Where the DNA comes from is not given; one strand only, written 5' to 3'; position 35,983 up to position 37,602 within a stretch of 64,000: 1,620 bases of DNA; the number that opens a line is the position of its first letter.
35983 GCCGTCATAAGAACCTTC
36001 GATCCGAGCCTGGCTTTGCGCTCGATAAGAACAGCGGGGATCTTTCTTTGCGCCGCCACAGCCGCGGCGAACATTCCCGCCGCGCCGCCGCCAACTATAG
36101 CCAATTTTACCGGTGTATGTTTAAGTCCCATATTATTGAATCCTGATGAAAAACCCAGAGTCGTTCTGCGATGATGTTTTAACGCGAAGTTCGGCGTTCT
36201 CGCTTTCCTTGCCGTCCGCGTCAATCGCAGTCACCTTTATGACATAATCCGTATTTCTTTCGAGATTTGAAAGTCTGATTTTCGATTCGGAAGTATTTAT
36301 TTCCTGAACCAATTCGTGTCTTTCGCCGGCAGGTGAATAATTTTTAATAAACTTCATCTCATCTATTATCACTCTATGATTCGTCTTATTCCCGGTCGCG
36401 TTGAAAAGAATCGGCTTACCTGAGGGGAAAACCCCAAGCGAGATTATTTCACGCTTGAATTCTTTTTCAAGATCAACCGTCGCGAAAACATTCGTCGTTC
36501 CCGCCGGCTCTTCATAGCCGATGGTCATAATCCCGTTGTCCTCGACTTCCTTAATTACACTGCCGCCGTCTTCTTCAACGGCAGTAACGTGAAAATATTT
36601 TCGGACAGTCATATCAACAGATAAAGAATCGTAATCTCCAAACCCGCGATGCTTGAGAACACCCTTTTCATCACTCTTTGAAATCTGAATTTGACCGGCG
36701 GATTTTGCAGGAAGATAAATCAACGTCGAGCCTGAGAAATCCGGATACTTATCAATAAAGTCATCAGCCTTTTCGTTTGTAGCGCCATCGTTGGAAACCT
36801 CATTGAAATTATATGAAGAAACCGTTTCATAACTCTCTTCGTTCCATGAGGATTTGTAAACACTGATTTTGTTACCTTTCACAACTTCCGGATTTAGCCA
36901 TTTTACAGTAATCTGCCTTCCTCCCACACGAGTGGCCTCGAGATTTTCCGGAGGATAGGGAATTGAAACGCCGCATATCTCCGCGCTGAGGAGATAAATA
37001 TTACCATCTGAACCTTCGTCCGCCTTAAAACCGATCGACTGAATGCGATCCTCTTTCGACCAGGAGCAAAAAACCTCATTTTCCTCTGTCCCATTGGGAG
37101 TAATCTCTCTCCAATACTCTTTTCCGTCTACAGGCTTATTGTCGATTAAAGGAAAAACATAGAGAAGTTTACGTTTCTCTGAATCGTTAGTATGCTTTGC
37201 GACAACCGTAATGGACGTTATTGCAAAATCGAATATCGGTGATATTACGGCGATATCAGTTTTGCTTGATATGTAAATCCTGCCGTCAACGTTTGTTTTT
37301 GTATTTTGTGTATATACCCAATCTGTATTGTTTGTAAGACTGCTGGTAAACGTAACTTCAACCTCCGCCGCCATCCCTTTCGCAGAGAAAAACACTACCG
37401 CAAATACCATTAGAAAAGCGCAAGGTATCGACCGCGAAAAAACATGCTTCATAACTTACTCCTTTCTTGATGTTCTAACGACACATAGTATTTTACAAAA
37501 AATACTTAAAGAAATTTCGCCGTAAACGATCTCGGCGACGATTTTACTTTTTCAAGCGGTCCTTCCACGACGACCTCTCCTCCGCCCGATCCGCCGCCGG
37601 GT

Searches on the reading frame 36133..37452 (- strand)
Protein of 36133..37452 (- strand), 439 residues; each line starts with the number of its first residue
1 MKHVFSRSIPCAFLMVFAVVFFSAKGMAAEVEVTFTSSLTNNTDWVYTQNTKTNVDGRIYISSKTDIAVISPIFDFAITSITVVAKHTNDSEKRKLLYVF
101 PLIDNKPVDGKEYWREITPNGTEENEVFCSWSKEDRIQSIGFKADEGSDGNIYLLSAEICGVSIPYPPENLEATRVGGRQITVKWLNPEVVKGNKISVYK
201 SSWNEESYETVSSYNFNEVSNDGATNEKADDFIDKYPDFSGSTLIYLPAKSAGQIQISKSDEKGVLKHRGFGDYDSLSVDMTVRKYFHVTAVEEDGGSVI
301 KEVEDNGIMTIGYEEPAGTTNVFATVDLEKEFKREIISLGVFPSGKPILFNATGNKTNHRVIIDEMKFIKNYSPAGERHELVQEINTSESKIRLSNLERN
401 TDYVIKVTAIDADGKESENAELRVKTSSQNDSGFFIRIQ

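Call 9: search_protein_families(library=pfam, proteins=[window:36133-37452:-], max_evalue=0.0001)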
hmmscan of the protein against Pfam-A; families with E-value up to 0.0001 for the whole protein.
window:36133-37452:- (439 aa): 1 family
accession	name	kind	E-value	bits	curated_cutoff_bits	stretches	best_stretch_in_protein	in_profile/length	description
PF00041.27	fn3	-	7.2e-09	36.2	25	0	371-421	35-80/84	Fibronectin type III domain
